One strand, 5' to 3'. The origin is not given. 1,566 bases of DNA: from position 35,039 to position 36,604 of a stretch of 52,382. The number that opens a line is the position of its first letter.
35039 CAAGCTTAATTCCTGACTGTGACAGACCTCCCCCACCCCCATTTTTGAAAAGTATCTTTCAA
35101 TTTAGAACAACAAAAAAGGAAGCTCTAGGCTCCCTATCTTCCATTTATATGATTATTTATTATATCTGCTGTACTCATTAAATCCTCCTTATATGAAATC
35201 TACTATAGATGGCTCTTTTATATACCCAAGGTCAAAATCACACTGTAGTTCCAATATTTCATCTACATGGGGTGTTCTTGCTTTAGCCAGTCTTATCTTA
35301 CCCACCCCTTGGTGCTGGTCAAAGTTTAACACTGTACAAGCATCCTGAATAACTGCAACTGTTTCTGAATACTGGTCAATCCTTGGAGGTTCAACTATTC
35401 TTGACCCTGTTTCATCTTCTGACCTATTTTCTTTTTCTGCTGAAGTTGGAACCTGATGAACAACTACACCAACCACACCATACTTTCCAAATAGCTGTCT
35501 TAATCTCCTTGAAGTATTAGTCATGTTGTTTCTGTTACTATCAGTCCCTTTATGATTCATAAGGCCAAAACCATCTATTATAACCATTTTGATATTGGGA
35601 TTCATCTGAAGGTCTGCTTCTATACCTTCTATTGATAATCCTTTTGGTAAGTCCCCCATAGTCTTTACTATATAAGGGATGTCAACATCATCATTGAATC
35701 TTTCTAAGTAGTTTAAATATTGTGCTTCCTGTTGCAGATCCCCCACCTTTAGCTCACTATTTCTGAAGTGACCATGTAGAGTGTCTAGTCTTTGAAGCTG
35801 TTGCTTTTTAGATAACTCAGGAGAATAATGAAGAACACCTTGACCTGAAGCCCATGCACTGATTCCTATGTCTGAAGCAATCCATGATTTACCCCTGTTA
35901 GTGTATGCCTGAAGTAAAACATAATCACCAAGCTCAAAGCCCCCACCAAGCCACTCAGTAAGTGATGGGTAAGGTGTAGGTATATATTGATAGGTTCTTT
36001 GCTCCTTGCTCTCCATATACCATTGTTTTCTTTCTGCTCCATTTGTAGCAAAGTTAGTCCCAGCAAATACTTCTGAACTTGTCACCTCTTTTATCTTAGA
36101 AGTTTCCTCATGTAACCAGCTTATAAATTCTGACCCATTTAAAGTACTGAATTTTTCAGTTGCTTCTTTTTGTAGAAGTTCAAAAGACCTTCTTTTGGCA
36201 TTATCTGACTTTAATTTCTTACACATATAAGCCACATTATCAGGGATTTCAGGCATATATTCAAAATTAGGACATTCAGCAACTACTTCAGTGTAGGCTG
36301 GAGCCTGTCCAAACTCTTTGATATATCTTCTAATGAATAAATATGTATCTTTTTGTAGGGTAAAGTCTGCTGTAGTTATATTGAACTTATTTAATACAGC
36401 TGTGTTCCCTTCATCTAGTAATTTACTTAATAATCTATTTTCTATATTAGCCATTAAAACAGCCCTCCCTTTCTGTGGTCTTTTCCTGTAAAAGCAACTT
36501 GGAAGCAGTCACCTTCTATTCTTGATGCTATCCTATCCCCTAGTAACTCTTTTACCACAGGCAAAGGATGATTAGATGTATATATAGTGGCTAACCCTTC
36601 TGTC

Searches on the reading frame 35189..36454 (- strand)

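Call 10: search_protein_families(library=phrogs, proteins=[window:35189-36454:-], max_evalue=0.00001)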
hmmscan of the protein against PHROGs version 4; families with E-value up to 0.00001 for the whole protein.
window:35189-36454:- (421 aa): 3 families
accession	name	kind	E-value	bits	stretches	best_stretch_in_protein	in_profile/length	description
phrog_19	-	DNA, RNA and nucleotide metabolism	5.1e-34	119.1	1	2-341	161-512/621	DnaB-like replicative helicase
phrog_239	-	DNA, RNA and nucleotide metabolism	4.8e-12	46.6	1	152-352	336-541/801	DNA primase/helicase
phrog_243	-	DNA, RNA and nucleotide metabolism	1.2e-06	28.7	1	153-415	13-268/273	DnaB-like replicative helicase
